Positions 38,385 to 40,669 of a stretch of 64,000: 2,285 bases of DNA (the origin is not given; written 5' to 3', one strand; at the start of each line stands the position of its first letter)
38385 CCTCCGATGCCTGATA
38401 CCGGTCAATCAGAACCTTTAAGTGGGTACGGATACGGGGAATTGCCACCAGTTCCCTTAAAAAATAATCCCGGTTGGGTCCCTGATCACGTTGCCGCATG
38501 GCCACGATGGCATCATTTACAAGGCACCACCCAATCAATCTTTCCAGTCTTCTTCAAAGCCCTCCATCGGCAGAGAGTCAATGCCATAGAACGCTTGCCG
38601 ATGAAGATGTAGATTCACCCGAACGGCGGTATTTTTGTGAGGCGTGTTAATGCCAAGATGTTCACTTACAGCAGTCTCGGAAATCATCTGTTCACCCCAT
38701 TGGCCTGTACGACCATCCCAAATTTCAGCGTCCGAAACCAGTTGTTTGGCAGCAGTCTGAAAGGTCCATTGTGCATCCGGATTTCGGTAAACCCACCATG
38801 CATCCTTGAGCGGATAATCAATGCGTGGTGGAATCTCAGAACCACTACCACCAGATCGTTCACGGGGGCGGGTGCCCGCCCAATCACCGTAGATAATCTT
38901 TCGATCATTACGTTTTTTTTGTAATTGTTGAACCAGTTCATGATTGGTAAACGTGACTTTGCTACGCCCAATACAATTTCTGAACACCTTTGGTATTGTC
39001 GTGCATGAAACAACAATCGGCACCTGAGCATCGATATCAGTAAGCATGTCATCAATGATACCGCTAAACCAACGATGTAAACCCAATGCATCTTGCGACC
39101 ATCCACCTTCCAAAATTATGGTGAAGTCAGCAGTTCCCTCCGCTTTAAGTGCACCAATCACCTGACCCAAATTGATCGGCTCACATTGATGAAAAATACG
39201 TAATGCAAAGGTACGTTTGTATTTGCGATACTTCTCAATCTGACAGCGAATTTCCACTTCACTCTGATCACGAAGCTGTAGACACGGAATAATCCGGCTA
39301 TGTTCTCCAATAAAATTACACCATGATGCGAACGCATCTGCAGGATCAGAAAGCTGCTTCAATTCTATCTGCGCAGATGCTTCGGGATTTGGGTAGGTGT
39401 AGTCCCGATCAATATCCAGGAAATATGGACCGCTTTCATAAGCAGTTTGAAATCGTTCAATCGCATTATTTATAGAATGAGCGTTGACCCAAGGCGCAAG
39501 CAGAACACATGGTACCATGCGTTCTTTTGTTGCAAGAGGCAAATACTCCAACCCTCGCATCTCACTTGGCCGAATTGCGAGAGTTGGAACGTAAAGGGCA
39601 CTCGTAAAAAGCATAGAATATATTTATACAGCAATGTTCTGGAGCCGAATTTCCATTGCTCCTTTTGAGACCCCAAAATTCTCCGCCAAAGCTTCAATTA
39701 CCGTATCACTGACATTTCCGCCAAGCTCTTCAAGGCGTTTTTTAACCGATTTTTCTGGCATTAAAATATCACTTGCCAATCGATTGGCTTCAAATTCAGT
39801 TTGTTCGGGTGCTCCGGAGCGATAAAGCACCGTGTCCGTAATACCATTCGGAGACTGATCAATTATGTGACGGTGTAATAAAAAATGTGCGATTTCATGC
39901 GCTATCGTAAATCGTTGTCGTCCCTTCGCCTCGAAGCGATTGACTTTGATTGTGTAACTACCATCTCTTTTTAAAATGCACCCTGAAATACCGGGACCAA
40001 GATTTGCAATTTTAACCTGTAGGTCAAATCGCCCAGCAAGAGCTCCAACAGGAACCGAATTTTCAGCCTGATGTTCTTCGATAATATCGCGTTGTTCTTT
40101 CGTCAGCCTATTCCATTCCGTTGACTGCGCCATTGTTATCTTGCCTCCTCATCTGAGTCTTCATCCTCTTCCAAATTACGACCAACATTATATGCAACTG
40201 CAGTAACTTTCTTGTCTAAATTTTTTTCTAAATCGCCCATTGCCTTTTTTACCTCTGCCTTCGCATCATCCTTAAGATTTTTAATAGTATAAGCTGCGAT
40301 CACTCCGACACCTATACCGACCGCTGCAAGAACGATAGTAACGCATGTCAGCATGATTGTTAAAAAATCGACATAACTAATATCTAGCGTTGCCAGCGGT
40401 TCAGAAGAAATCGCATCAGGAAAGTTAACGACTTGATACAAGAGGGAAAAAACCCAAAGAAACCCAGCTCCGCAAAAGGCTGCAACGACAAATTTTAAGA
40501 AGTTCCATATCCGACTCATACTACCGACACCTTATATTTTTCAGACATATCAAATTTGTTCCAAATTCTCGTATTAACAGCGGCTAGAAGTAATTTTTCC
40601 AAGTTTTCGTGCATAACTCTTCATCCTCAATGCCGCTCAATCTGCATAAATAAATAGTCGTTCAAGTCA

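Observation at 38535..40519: AT-rich three-gene cassette (2-TM protein, ImmA/IrrE peptidase, Beta-family protein): candidate uncharacterised defence or stress-sensing module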

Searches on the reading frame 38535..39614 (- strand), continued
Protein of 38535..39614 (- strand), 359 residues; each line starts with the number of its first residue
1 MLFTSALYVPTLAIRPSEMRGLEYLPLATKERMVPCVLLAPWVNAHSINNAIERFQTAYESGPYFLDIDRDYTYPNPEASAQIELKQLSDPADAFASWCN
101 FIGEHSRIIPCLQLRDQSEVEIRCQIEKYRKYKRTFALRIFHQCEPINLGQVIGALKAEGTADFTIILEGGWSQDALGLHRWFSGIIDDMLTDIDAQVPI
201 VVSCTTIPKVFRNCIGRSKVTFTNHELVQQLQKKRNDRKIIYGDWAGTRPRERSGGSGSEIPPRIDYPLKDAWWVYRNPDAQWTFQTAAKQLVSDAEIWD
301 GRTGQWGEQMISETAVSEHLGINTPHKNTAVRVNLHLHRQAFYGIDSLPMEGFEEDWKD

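Call 84: search_protein_families(library=pfam, proteins=[L061:818-2848:-, L061:4097-4771:-, L061:5589-6539:+, L061:6547-6852:+, L061:11969-13033:-, L064:3921-5225:+, L064:9545-11272:+, L064:11918-13351:+, L060:3141-5192:+, L060:6055-7092:+], max_evalue=0.001)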
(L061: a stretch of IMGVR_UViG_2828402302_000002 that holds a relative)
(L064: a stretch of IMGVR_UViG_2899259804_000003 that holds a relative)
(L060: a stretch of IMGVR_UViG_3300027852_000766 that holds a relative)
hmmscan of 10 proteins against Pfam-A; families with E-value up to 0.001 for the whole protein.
L061:818-2848:- (676 aa): 2 families
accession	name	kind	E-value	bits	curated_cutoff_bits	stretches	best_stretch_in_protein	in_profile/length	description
PF20454.4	GpA_nuclease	-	4.7e-97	325.2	22.5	1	317-597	1-290/294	Terminase large subunit gpA, endonuclease domain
PF05876.18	GpA_ATPase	-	2.6e-75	253.7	25.6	1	54-301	2-245/247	Phage terminase large subunit gpA, ATPase domain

L061:4097-4771:- (224 aa): 2 families
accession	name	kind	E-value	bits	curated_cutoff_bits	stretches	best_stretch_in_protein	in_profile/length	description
PF05838.17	Glyco_hydro_108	-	3.8e-21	75.8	21.2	1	12-94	4-85/85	Glycosyl hydrolase 108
PF09374.15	PG_binding_3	-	5.8e-08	33.2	24.6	1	98-161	2-74/76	Predicted Peptidoglycan domain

L061:5589-6539:+ (316 aa): 7 families
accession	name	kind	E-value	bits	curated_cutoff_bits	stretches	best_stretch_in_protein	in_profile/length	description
PF01370.27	Epimerase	-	1.2e-23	84.3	20.9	1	25-220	2-191/240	NAD dependent epimerase/dehydratase family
PF16363.11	GDP_Man_Dehyd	-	1.2e-17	64.8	27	1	27-206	3-184/332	GDP-mannose 4,6 dehydratase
PF01073.25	3Beta_HSD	-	2.2e-08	33.9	22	1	27-183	3-154/280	3-beta hydroxysteroid dehydrogenase/isomerase family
PF07993.18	NAD_binding_4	-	9.3e-08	32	20.1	1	83-206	76-208/258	Male sterility protein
PF04321.23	RmlD_sub_bind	-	6.7e-06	25.8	27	1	22-221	1-165/287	RmlD substrate binding domain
PF13460.12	NAD_binding_10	-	0.00011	22.5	27.2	1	28-144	1-99/184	NAD(P)H-binding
PF02719.21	Polysacc_synt_2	-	0.00059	19.5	20.2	1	25-143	2-128/293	Polysaccharide biosynthesis protein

L061:6547-6852:+ (101 aa): 0 families

L061:11969-13033:- (354 aa): 2 families
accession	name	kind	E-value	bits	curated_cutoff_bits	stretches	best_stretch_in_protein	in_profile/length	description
PF13730.12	HTH_36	-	1.2e-08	35.1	25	1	88-141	2-55/55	Helix-turn-helix domain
PF12802.13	MarR_2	-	2.2e-06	28.2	27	1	89-145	3-54/61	MarR family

L064:3921-5225:+ (434 aa): 0 families

L064:9545-11272:+ (575 aa): 0 families

L064:11918-13351:+ (477 aa): 3 families
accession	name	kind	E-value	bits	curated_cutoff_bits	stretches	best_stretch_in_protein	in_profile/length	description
PF00239.26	Resolvase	-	5.7e-40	137.2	23.3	1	53-205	2-145/145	Resolvase, N terminal domain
PF07508.19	Recombinase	-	9.2e-18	64.8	21.1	1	225-311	1-101/102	Recombinase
PF13408.12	Zn_ribbon_recom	-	9.7e-08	32.7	25.3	1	327-387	1-58/58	Recombinase zinc beta ribbon domain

L060:3141-5192:+ (683 aa): 0 families

L060:6055-7092:+ (345 aa): 1 family
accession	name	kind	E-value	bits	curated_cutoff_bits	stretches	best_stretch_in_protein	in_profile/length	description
PF00145.23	DNA_methylase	-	3.7e-30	105.9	22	1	19-183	1-162/324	C-5 cytosine-specific DNA methylase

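Call 85: search_protein_representatives(alignment_id=A2)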
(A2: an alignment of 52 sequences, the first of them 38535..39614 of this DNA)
Query: 52 sequences, 358 profile positions. Proteins with E-value up to 0.001 (for the whole library): 641; up to 1e-10: 455; up to 1e-30: 209. The best 150 are listed.
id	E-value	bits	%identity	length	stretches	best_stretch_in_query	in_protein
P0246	5.8e-147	505.8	-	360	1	5-358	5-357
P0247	6.0e-131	453.1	-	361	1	6-358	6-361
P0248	6.2e-131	453.1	-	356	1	1-358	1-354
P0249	2.8e-122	424.6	-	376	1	2-357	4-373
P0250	1.0e-112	393.2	-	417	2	1-233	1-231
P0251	9.9e-112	389.9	-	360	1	5-358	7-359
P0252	7.1e-109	380.5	-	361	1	4-358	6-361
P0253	5.6e-106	371.0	-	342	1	19-357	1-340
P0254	1.2e-99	350.2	-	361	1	4-358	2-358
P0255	1.5e-96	340.0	-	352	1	1-347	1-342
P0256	3.9e-94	332.0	-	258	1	3-251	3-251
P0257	2.0e-91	323.2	-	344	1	18-355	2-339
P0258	2.3e-91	322.9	-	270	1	93-358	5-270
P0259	2.3e-87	309.7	-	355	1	3-358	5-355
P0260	2.7e-87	309.5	-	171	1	189-358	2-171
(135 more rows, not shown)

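Call 88: search_protein_families(library=pfam, alignment_id=A5, max_evalue=0.00001)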
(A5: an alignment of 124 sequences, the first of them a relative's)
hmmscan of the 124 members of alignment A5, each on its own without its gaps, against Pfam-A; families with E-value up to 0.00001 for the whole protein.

A. member 1, L039:2304-3122:- (272 aa): 0 families

B. families by the number of members that match (of 124 scanned): 150 families (the first 25 are shown)
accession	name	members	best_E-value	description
PF00239.26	Resolvase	3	9.1e-42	Resolvase, N terminal domain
PF01926.29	MMR_HSR1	3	1.2e-23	50S ribosome-binding GTPase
PF00009.33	GTP_EFTU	2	9.3e-56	Elongation factor Tu GTP binding domain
PF06421.17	LepA_C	2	2.5e-51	GTP-binding protein LepA C-terminus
PF01555.25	N6_N4_Mtase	2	5.7e-51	DNA methylase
PF13561.12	adh_short_C2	2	2.5e-50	Enoyl-(Acyl carrier protein) reductase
PF07992.20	Pyr_redox_2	2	2.4e-49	Pyridine nucleotide-disulphide oxidoreductase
PF00106.31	adh_short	2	1.3e-41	short chain dehydrogenase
PF13683.12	rve_3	2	7.8e-32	Integrase core domain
PF07690.21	MFS_1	2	1.7e-29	Major Facilitator Superfamily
PF00665.32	rve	2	1.3e-24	Integrase core domain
PF01872.23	RibD_C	2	2.8e-21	RibD C-terminal domain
PF00679.30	EFG_C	2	5.4e-20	Elongation factor G C-terminus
PF00589.27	Phage_integrase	2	7.9e-14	Phage integrase family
PF03144.31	GTP_EFTU_D2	2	1e-11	Elongation factor Tu domain 2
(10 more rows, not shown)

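Call 89: search_protein_families(library=padloc, alignment_id=A5, max_evalue=1e-8)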
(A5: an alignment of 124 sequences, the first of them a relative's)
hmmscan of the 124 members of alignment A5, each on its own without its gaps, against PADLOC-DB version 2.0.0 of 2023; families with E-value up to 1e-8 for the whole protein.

A. member 1, L039:2304-3122:- (272 aa): 0 families

B. families by the number of members that match (of 124 scanned): 115 families (the first 25 are shown)
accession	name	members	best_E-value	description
PDLC04134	mad2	3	1e-11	mads_2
PDLC03299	MTase_II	2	8.5e-73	Type II methyltransferase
PDLC03353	MTase_II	2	2.1e-43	Type II methyltransferase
PDLC03371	MTase_II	2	2.2e-41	Type II methyltransferase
PDLC03320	MTase_II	2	4.1e-39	Type II methyltransferase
PDLC03350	MTase_II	2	5.4e-37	Type II methyltransferase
PDLC03387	MTase_II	2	2.4e-31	Type II methyltransferase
PDLC03228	MTase_II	2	1.9e-24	Type II methyltransferase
PDLC03216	MTase_II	2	9e-23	Type II methyltransferase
PDLC03300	MTase_II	2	3.3e-22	Type II methyltransferase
PDLC03738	oMTase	2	1.2e-21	orphan methyltransferase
PDLC03305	MTase_II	2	1.8e-16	Type II methyltransferase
PDLC03241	MTase_II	2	2.7e-16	Type II methyltransferase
PDLC03379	MTase_II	2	1.8e-12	Type II methyltransferase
PDLC03229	MTase_II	2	2e-12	Type II methyltransferase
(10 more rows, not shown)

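Call 100: search_protein_families(library=ncbifam, proteins=[L001:651-1718:+, L001:1746-2540:-, L058:3977-5158:+, L059:3989-5122:+, L057:3971-5050:+, L057:5047-5796:-, L057:3453-3953:+], max_evalue=0.01)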
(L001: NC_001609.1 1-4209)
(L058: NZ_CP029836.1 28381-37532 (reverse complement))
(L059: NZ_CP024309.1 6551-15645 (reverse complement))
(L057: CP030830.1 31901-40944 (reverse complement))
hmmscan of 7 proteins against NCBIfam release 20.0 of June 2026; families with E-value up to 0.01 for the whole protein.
L001:651-1718:+ (355 aa): 0 families

L001:1746-2540:- (264 aa): 1 family
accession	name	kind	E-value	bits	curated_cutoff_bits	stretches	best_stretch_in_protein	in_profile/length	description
NF033832.1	sce7726_fam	subfamily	2.5e-44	151.4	70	1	6-184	2-183/184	sce7726 family protein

L058:3977-5158:+ (393 aa): 0 families

L059:3989-5122:+ (377 aa): 0 families

L057:3971-5050:+ (359 aa): 0 families

L057:5047-5796:- (249 aa): 1 family
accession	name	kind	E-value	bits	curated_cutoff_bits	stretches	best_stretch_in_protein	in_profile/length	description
NF033832.1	sce7726_fam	subfamily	6e-30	104.5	70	1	16-184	2-178/184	sce7726 family protein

L057:3453-3953:+ (166 aa): 1 family
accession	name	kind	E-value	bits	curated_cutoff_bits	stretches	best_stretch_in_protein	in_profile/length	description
NF052239.1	antitox_spr1629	equivalog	2.3e-10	40.1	335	1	61-162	194-289/377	spr1629 family repressor/antitoxin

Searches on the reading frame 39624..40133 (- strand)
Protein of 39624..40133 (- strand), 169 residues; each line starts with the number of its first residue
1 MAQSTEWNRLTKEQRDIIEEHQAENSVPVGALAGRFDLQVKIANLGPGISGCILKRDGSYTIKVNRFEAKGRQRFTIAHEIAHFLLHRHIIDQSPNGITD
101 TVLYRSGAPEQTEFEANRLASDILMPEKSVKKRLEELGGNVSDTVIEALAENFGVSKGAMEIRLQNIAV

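Call 3: search_protein_families(library=pfam, proteins=[window:39624-40133:-], max_evalue=0.1)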
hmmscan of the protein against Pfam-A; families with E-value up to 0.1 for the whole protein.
window:39624-40133:- (169 aa): 3 families
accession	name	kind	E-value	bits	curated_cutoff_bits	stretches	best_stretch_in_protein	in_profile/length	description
PF06114.19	Peptidase_M78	-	3.2e-18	66.1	22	1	54-164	22-122/123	IrrE N-terminal-like domain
PF06262.17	Zincin_1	-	0.012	16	22.4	0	130-161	62-93/97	Zincin-like metallopeptidase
PF14468.11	DUF4427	-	0.085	13.4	22.7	0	54-91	61-100/132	Protein of unknown function (DUF4427)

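Call 4: search_protein_families(library=padloc, proteins=[window:39624-40133:-], max_evalue=0.1)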
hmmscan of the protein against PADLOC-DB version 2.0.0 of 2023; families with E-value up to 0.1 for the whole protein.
window:39624-40133:- (169 aa): 17 families
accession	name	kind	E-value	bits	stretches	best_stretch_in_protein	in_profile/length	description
PDLC04141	capP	-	2e-33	113.9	1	8-165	3-151/242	capP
PDLC03949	RmrA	-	2.1e-11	41.3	1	64-167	180-265/363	-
PDLC03945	RmrA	-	3.5e-11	40.9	1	59-165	194-291/394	-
PDLC03946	RmrA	-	7.1e-11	39.4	1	62-167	179-267/357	-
PDLC03943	RmrA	-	1.2e-10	39.1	1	69-165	188-270/370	-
PDLC03953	RmrA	-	2.4e-10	38.2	1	70-164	205-280/373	-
PDLC03954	RmrA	-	2.9e-10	37.6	1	48-168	182-291/380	-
PDLC03947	RmrA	-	6.1e-09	33.2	1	65-163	200-286/383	-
PDLC03952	RmrA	-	7.7e-09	32.9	1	68-132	215-271/395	-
PDLC03951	RmrA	-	9.7e-09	32.7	1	63-167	195-285/400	-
PDLC03948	RmrA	-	1.7e-08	31.7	1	67-164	201-286/397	-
PDLC03944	RmrA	-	2.4e-08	31.4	1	68-167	194-283/384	-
PDLC03950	RmrA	-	9.9e-08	29.4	1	54-130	177-244/369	-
PDLC03982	PD-Lambda-2_B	-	3.1e-07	28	1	75-158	292-367/402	-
PDLC04776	PDC-M69B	-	5.5e-07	27.5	1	55-140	63-144/272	-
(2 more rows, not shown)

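Call 5: search_protein_families(library=ncbifam, proteins=[window:39624-40133:-], max_evalue=0.1)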
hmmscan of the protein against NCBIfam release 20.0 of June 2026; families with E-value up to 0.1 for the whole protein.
window:39624-40133:- (169 aa): 1 family
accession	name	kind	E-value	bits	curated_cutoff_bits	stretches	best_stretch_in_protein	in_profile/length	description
NF052239.1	antitox_spr1629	equivalog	3.4e-10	39.6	335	1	59-166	194-292/377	spr1629 family repressor/antitoxin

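Call 6: search_protein_families(library=phrogs, proteins=[window:39624-40133:-], max_evalue=0.1)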
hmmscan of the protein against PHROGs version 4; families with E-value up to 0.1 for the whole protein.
window:39624-40133:- (169 aa): 8 families
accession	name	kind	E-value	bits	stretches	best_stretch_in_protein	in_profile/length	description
phrog_2439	-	transcription regulation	2.2e-21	77.2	1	48-166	171-279/367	transcriptional regulator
phrog_1516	-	unknown function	1.5e-15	58.5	1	49-166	63-175/227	-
phrog_87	-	other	3.2e-15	57.5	1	38-166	50-163/227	metallo-protease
phrog_1914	-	unknown function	7.9e-15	56.1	1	41-167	60-177/222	-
phrog_19315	-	unknown function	7.2e-10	39.4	1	60-167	81-179/348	-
phrog_4031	-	unknown function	1.3e-07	31.4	1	71-167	231-351/626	-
phrog_20936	-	unknown function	0.0028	19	1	55-85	24-54/91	-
phrog_20886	-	unknown function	0.079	13.7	0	56-84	23-51/72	-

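Call 36: search_solved_structures(query=window:39624-40133:-, max_evalue=0.01, show_alignments=2)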
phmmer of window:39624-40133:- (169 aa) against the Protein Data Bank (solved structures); distinct sequences matched with E-value up to 0.01: 1.
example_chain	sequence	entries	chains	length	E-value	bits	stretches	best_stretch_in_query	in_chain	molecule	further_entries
7t5t_A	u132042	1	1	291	7.4e-06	29.6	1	68-160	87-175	CapP toxin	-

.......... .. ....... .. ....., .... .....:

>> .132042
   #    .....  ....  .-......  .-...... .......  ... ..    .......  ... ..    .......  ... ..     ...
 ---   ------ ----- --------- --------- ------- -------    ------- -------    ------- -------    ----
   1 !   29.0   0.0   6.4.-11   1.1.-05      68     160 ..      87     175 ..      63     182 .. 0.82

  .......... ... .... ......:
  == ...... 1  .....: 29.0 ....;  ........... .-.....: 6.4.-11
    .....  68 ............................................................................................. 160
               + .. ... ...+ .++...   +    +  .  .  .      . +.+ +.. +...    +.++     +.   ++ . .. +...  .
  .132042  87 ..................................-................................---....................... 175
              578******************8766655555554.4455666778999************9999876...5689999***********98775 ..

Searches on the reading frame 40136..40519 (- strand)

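Call 3: search_protein_families(library=pfam, proteins=[window:40136-40519:-], max_evalue=0.1)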
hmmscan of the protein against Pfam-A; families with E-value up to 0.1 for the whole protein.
window:40136-40519:- (127 aa): 4 families
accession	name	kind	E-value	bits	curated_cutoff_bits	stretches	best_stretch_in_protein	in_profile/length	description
PF16865.10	GST_C_5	-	0.021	15.8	27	1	60-116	3-59/108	Glutathione S-transferase, C-terminal domain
PF03208.24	PRA1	-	0.077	13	30.1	1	2-78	53-130/143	PRA1 family protein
PF21808.2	Dynamin-like_hel_bact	-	0.086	12.5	28.3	1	43-100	259-317/373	Bacterial dynamin-like protein, helical domain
PF06305.16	LapA_dom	-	0.096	13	28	0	46-100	7-62/64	Lipopolysaccharide assembly protein A domain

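Call 4: search_protein_families(library=padloc, proteins=[window:40136-40519:-], max_evalue=0.1)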
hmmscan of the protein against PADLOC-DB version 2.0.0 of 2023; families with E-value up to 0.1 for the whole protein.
window:40136-40519:- (127 aa): 1 family
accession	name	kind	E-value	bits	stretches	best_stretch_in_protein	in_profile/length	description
PDLC01156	Mem_02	-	0.0072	14.2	1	26-117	16-103/235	Membrane protein (2TM) with a globular domain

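Call 5: search_protein_families(library=ncbifam, proteins=[window:40136-40519:-], max_evalue=0.1)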
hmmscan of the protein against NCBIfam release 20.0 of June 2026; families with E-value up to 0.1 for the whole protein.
window:40136-40519:- (127 aa): 2 families
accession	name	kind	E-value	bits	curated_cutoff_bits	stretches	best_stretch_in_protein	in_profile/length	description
NF033928.1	alph_xenorhab_A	subfamily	0.032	13.5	125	1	49-100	204-257/339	alpha-xenorhabdolysin family binary toxin subunit A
TIGR01598.1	holin_phiLC3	equivalog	0.074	13.3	39.7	0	45-91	31-76/79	phage holin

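Call 6: search_protein_families(library=phrogs, proteins=[window:40136-40519:-], max_evalue=0.1)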
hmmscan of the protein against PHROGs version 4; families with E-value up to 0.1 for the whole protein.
window:40136-40519:- (127 aa): 5 families
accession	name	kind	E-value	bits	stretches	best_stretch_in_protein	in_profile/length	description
phrog_23844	-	unknown function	0.0089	16.9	1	66-105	16-53/57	-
phrog_1686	-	tail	0.043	12.6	1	53-121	479-548/1224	tail length tape measure protein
phrog_739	-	lysis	0.068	14.4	1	56-103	7-52/122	Rz-like spanin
phrog_1152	-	lysis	0.068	14.1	1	55-121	4-75/127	Rz-like spanin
phrog_2625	-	unknown function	0.092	13.5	0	79-120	4-45/56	-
